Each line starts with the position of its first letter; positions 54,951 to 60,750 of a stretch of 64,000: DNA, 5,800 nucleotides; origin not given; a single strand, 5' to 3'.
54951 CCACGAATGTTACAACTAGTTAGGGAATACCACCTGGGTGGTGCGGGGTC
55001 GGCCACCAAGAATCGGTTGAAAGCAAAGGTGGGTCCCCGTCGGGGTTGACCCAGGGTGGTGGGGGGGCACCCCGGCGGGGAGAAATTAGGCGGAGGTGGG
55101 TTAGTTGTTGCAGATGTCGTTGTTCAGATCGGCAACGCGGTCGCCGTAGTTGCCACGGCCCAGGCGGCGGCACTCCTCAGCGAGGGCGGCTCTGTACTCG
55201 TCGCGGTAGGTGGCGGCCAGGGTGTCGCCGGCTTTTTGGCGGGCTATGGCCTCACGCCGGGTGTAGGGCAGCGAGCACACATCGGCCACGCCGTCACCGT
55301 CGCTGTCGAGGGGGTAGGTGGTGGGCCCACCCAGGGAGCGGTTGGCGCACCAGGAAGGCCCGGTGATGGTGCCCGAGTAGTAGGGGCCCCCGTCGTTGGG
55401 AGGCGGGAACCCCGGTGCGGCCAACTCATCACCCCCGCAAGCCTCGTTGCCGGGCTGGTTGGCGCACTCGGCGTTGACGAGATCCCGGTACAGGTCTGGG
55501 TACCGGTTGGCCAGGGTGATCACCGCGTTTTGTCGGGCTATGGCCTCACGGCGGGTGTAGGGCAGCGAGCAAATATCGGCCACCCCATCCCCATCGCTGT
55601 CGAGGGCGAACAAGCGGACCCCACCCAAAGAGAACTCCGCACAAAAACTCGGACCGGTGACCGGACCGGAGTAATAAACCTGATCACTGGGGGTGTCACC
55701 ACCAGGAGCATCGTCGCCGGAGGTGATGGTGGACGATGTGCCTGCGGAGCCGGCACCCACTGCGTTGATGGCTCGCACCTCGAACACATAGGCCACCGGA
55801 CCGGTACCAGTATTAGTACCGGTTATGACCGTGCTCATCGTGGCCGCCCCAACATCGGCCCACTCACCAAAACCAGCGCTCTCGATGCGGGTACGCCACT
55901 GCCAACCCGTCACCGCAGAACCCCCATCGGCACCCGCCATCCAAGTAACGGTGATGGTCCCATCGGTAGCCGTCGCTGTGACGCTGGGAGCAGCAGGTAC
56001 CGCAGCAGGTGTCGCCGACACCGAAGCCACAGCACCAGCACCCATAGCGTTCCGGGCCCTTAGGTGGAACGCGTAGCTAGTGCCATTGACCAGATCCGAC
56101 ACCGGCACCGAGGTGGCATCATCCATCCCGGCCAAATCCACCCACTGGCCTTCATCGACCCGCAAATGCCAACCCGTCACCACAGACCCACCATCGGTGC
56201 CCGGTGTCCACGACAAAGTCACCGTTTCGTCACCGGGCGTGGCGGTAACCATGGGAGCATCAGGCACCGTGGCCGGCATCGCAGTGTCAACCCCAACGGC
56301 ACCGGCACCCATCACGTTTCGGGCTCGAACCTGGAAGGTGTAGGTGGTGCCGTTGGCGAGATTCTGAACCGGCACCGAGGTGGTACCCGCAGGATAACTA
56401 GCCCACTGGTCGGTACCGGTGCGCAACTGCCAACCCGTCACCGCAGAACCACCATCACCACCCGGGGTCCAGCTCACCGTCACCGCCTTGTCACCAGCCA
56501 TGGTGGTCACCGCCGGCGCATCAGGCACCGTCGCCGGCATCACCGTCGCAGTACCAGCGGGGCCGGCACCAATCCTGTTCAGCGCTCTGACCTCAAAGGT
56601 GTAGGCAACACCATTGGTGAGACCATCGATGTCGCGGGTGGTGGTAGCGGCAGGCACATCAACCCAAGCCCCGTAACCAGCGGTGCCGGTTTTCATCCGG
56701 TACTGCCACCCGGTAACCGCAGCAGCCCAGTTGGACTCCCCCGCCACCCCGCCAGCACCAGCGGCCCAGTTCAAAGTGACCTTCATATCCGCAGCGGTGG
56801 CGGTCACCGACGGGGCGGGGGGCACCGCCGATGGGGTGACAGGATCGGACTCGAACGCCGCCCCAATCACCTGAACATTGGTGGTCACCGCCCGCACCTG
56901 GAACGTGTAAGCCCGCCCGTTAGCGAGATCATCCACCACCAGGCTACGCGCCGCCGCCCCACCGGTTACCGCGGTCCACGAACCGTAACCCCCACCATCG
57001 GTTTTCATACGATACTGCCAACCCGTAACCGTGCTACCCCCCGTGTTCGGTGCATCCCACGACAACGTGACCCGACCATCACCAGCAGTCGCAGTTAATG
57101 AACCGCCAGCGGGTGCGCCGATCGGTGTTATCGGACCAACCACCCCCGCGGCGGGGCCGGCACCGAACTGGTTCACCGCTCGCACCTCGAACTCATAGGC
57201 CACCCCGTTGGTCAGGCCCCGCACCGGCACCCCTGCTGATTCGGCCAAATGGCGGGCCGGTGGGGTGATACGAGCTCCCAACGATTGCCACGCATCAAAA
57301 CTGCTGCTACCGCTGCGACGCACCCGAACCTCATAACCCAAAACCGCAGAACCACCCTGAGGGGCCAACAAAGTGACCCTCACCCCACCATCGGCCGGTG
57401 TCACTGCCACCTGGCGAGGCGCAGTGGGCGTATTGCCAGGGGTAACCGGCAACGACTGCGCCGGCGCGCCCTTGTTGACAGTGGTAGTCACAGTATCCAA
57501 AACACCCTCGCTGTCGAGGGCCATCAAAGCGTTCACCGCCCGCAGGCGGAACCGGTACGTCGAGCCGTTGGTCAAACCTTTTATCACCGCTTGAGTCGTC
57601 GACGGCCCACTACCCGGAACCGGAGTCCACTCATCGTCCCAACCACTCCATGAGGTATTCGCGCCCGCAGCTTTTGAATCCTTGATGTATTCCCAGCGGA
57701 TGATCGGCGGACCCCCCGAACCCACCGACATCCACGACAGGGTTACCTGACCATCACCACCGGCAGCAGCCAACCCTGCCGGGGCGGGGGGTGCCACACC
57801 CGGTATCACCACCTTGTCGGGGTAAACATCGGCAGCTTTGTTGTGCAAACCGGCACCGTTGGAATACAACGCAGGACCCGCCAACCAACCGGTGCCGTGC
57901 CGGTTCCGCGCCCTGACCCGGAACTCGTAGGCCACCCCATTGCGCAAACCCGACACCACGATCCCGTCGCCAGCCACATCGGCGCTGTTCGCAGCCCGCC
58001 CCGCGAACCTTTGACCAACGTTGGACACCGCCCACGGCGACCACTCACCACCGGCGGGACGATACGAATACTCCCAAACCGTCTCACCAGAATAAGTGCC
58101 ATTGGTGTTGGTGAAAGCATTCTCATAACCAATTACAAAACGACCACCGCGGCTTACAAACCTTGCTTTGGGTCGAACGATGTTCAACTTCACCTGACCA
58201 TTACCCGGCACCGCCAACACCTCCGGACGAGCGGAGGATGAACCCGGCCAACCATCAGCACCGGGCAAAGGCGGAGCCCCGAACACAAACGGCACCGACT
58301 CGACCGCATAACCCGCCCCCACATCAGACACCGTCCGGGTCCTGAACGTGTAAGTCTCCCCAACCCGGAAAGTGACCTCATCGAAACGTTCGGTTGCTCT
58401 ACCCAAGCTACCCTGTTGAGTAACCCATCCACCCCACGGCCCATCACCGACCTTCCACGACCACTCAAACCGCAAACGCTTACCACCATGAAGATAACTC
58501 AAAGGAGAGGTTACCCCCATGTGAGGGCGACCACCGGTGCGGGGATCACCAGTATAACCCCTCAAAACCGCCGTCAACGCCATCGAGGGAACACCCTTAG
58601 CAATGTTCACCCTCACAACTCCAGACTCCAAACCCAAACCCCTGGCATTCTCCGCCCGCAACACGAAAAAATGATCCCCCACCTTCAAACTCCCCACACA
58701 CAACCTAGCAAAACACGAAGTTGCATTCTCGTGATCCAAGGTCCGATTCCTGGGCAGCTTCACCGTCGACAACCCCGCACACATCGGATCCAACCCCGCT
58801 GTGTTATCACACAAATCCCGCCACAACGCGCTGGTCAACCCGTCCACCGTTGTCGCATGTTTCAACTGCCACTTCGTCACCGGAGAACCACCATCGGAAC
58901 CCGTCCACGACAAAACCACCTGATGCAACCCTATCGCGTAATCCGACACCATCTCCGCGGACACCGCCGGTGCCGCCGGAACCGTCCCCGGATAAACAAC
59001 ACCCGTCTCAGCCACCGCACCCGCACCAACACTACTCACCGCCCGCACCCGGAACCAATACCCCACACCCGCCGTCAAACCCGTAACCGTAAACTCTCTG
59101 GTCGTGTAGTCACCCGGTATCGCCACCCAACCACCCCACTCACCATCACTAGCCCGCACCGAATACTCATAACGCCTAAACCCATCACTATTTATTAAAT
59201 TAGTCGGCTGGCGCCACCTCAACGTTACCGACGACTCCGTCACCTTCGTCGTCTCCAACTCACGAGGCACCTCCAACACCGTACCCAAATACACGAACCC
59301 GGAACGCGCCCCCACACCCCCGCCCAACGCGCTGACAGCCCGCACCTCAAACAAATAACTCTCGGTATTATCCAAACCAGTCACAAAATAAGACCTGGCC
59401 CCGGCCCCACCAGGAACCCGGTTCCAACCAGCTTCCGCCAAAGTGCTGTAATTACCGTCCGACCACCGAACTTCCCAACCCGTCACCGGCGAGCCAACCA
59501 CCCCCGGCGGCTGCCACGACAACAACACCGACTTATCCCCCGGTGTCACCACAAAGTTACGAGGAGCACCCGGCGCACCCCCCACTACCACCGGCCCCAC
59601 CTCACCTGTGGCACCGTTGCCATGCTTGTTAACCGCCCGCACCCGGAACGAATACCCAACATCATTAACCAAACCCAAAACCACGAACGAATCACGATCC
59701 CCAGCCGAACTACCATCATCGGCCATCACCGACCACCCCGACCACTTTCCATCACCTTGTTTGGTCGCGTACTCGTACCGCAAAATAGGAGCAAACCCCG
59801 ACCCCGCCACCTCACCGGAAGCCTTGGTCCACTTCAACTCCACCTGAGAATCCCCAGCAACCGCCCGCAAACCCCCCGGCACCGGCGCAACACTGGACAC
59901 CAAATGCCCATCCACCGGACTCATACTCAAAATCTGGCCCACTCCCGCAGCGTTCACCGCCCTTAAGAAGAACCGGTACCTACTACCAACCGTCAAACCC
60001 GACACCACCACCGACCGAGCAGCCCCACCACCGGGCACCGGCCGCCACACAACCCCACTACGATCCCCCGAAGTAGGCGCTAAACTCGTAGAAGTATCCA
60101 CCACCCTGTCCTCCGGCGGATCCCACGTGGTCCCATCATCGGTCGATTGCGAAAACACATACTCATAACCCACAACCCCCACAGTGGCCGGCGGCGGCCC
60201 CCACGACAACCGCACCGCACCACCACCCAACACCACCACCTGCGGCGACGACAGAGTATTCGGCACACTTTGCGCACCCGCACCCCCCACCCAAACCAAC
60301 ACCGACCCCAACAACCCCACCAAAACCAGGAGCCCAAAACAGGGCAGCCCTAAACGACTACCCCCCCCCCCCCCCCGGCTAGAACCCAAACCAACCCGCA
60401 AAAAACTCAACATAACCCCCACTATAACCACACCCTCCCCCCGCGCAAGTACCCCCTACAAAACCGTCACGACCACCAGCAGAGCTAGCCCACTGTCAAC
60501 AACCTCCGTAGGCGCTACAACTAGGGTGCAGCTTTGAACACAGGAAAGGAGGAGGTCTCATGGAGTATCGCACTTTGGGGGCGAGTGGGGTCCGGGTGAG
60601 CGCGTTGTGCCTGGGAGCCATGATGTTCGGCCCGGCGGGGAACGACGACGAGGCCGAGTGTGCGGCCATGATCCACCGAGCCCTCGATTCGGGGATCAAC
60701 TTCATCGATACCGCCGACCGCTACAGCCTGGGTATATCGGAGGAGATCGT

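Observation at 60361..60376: G16 homopolymer inside the signal-peptide-coding 5' end of the giant FN3 gene: candidate slipped-strand ON/OFF switch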

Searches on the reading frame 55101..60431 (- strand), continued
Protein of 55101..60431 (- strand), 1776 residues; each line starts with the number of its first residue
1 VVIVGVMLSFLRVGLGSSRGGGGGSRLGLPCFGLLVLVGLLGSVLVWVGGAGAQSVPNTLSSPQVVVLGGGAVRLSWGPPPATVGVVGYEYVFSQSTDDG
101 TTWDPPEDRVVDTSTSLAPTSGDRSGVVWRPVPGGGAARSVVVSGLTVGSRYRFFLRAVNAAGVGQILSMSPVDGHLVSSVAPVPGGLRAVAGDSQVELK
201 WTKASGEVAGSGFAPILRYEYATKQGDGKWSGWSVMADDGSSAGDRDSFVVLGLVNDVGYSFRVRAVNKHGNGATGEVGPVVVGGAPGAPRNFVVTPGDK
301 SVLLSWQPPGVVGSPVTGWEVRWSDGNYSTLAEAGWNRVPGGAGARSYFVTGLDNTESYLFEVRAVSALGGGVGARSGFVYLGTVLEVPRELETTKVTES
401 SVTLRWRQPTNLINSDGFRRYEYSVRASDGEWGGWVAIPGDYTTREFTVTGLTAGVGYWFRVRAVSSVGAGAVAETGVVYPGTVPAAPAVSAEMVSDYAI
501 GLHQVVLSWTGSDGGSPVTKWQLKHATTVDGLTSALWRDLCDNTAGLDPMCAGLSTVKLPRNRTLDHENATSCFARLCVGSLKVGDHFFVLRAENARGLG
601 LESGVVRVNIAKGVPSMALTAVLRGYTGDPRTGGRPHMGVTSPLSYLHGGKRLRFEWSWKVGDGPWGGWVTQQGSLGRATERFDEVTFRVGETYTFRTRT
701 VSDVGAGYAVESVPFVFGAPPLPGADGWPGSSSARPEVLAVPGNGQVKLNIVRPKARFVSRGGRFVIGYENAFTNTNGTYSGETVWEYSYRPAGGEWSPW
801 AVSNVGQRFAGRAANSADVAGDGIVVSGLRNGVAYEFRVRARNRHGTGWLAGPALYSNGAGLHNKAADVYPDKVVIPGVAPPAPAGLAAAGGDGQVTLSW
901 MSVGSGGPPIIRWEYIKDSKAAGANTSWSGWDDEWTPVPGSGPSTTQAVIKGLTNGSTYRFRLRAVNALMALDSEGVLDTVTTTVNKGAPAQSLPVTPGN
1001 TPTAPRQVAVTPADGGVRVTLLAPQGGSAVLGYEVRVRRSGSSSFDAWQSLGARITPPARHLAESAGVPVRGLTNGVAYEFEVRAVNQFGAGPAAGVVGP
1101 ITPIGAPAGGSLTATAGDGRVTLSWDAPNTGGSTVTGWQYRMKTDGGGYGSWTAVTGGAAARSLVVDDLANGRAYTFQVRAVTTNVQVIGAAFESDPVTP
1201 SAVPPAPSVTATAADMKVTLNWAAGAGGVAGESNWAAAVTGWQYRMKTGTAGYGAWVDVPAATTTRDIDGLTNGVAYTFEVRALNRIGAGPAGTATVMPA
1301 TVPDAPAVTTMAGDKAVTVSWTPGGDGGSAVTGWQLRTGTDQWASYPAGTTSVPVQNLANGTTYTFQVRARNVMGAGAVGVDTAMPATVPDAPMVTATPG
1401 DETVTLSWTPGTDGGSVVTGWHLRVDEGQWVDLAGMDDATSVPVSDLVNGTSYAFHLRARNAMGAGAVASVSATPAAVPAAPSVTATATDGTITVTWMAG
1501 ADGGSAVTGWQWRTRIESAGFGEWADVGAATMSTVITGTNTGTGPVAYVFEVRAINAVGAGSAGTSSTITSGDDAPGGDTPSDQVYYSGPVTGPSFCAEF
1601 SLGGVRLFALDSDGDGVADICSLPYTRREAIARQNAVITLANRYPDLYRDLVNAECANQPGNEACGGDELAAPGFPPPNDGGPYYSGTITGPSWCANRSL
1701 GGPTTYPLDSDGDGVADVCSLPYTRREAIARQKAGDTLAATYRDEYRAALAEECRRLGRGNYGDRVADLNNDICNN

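Call 39: find_encoding_contigs(protein=P0152, flank=3000, max_places=3)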
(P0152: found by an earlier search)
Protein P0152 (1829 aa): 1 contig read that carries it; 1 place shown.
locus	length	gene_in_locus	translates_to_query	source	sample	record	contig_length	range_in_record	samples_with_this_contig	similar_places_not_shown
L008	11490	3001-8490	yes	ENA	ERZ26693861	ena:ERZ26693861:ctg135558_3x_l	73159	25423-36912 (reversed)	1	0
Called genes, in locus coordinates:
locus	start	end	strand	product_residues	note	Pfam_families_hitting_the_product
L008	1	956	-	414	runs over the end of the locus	PF02720:DUF222, PF01844:HNH (weak)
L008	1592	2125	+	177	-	PF13340:DUF4096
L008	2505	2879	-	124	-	-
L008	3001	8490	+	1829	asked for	PF00041:fn3 (weak), PF16656:Pur_ac_phosph_N (faint), PF25059:FN3_DSCAM-DSCAML_C (faint), PF24489:Ig_J_second (faint), PF00041:fn3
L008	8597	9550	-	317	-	PF04018:VCA0040-like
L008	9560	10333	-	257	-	PF13085:Fer2_3, PF00037:Fer4 (weak), PF12797:Fer4_2 (weak), PF12837:Fer4_6 (weak), PF13183:Fer4_8, PF13237:Fer4_10, PF12838:Fer4_7, PF13534:Fer4_17 (weak), +1 more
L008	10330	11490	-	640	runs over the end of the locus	PF00890:FAD_binding_2, PF01134:GIDA (faint), PF01266:DAO, PF03486:HI0933_like (faint), PF07992:Pyr_redox_2 (faint), PF02910:Succ_DH_flav_C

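Call 43: find_encoding_contigs(protein=P0157, flank=3000, max_places=3)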
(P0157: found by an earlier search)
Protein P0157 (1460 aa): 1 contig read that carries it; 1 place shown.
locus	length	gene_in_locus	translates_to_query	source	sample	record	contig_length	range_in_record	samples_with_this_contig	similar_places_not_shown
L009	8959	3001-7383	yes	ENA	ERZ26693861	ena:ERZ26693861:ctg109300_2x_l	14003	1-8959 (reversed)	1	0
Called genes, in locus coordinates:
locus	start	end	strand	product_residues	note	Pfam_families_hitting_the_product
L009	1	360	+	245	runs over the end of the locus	PF01966:HD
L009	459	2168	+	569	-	-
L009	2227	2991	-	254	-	-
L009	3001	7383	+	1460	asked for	PF00041:fn3 (weak), PF25059:FN3_DSCAM-DSCAML_C (faint), PF00041:fn3, PF16656:Pur_ac_phosph_N (weak), PF00041:fn3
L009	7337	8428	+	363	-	PF00041:fn3 (faint)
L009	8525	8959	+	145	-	?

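Call 44: find_encoding_contigs(protein=P0132, flank=3000, max_places=3)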
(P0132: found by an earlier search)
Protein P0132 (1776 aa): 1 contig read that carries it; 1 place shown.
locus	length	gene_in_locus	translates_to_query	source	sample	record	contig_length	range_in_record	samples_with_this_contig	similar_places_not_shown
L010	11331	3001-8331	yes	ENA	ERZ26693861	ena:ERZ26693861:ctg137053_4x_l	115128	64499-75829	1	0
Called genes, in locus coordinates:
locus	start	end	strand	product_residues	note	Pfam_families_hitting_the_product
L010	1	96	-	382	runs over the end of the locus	PF00005:ABC_tran, PF02463:SMC_N (weak), PF13304:AAA_21 (faint), PF08352:oligo_HPY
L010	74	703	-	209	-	PF06271:RDD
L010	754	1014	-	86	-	PF03960:ArsC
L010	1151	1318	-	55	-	-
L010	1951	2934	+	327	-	PF07969:Amidohydro_3, PF01979:Amidohydro_1 (faint)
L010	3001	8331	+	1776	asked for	PF00041:fn3 (weak), PF16656:Pur_ac_phosph_N (faint), PF24489:Ig_J_second (faint), PF25059:FN3_DSCAM-DSCAML_C (faint), PF00041:fn3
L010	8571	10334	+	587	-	PF01979:Amidohydro_1 (faint), PF07969:Amidohydro_3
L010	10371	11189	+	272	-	PF00795:CN_hydrolase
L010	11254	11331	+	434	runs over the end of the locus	PF00202:Aminotran_3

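Call 60: find_encoding_contigs(protein=P0048, flank=10000, max_places=2)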
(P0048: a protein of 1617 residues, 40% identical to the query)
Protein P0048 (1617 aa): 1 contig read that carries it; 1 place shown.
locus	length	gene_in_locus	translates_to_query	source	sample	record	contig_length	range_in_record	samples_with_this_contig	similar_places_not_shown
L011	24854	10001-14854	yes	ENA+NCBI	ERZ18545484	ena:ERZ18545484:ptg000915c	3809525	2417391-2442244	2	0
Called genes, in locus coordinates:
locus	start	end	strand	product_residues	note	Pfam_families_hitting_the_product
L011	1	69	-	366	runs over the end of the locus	-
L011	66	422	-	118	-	PF07736:CM_1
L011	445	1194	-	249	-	PF01479:S4, PF00849:PseudoU_synth_2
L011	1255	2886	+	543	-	PF00041:fn3, PF16656:Pur_ac_phosph_N (faint), PF25059:FN3_DSCAM-DSCAML_C (faint), PF00041:fn3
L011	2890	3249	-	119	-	-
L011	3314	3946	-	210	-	PF04079:SMC_ScpB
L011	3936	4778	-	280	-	PF02616:SMC_ScpA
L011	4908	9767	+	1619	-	PF00041:fn3, PF16656:Pur_ac_phosph_N (faint), PF22433:MtxA_IG-like (faint), PF25059:FN3_DSCAM-DSCAML_C (faint), PF25814:fn3_SORL1 (faint), PF25788:Ig_Rha78A_N (faint), PF00041:fn3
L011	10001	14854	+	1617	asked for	PF21454:MSP1_barrel (faint), PF25814:fn3_SORL1 (faint), PF00041:fn3, PF16656:Pur_ac_phosph_N (faint), PF22433:MtxA_IG-like (faint), PF24421:Ig_J (faint), PF24489:Ig_J_second (faint), PF00041:fn3, +3 more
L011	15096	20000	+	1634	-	PF00041:fn3 (weak), PF16656:Pur_ac_phosph_N (faint), PF21454:MSP1_barrel (faint), PF24489:Ig_J_second (faint), PF22433:MtxA_IG-like (faint), PF25059:FN3_DSCAM-DSCAML_C (faint), PF25814:fn3_SORL1 (faint), PF00041:fn3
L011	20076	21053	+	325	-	PF00579:tRNA-synt_1b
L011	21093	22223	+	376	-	PF06441:EHN, PF00561:Abhydrolase_1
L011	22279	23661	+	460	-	PF08245:Mur_ligase_M, PF08353:MurT_C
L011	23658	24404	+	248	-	PF07685:GATase_3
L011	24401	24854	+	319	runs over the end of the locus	PF01156:IU_nuc_hydro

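Call 72: find_encoding_contigs(protein=P0149, flank=10000, max_places=3)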
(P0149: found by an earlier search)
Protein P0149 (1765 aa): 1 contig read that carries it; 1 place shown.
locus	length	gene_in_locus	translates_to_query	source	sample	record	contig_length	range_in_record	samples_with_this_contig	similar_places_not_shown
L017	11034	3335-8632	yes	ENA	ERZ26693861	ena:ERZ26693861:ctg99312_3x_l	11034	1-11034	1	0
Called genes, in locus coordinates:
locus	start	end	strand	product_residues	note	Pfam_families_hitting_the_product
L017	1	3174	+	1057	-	?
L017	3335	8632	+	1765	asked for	PF16656:Pur_ac_phosph_N (faint), PF24489:Ig_J_second (faint), PF25059:FN3_DSCAM-DSCAML_C (faint), PF00041:fn3 (weak), PF10179:NDNF (faint), PF21605:CRLF2-like_D2 (faint), PF00041:fn3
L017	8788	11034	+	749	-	?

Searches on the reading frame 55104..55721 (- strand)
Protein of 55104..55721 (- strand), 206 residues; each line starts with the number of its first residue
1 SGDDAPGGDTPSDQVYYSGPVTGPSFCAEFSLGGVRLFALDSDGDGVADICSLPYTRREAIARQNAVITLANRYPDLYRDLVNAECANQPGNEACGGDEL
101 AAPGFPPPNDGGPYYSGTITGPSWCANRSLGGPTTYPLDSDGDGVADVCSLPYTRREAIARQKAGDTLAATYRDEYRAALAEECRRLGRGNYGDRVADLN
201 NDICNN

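Call 74: search_protein_families(library=pfam, proteins=[window:55104-55721:-], max_evalue=1)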
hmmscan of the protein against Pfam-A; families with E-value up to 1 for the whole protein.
seq(206 aa): 2 families
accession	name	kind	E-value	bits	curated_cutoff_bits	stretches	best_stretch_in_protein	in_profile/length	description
PF13517.12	FG-GAP_3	-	0.041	14.9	26.9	0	31-51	40-60/61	FG-GAP-like repeat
PF05901.16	Excalibur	-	0.058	14.2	22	0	39-48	25-34/36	Excalibur calcium-binding domain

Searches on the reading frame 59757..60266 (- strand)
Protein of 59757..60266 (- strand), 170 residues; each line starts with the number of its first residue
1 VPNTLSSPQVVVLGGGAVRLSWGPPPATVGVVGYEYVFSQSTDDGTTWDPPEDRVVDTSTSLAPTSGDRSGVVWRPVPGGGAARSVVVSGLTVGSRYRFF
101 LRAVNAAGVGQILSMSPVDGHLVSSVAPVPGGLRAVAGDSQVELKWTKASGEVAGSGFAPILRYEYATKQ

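Call 20: find_related_loci(query=A2, collection=genome_contigs, flank=2500)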
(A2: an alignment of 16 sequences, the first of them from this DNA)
Query A2 (170 aa) in genome_contigs; peptide patterns used: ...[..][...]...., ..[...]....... (x = any residue, [..] = any of these).
64 stretches matched a pattern; 2 encode a relative of the query (tblastn E <= 1e-3); 2 distinct loci.
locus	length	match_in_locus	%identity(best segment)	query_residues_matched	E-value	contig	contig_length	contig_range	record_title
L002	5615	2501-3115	41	73-169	8e-17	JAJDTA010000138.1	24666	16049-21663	MAG: Acidimicrobiia bacterium isolate jk18x11bins.4 k141_542687, whole genome shotgun sequence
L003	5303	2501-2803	30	70-169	1e-5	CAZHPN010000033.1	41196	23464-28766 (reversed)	MAG TPA_asm: uncultured bacterium isolate binchicken_co3_336 genome assembly, contig: NODE_2755_length_41196_cov_6.52908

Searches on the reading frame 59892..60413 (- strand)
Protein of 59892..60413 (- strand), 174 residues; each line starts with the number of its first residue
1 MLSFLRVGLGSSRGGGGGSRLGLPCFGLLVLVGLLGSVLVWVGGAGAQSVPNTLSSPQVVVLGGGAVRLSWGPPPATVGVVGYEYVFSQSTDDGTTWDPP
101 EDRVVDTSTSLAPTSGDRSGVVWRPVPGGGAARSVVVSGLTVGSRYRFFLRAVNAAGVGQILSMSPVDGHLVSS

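Call 74: search_protein_families(library=pfam, proteins=[window:59892-60413:-], max_evalue=1)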
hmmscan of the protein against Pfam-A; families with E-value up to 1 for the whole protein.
seq(174 aa): 2 families
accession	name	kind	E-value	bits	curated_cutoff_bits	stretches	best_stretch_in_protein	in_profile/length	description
PF00041.27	fn3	-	3.8e-05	24.2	25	1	65-160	14-76/84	Fibronectin type III domain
PF25059.1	FN3_DSCAM-DSCAML_C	-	0.23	12.3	39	1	130-159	42-71/89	DSCAM/DSCAML C-terminal Fn3-like domain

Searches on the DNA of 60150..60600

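Call 81: search_rna_families(source=window, start=60150, end=60600, threshold=evalue, max_evalue=1)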
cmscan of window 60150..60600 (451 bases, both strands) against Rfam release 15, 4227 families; matches with E-value up to 1: 0.
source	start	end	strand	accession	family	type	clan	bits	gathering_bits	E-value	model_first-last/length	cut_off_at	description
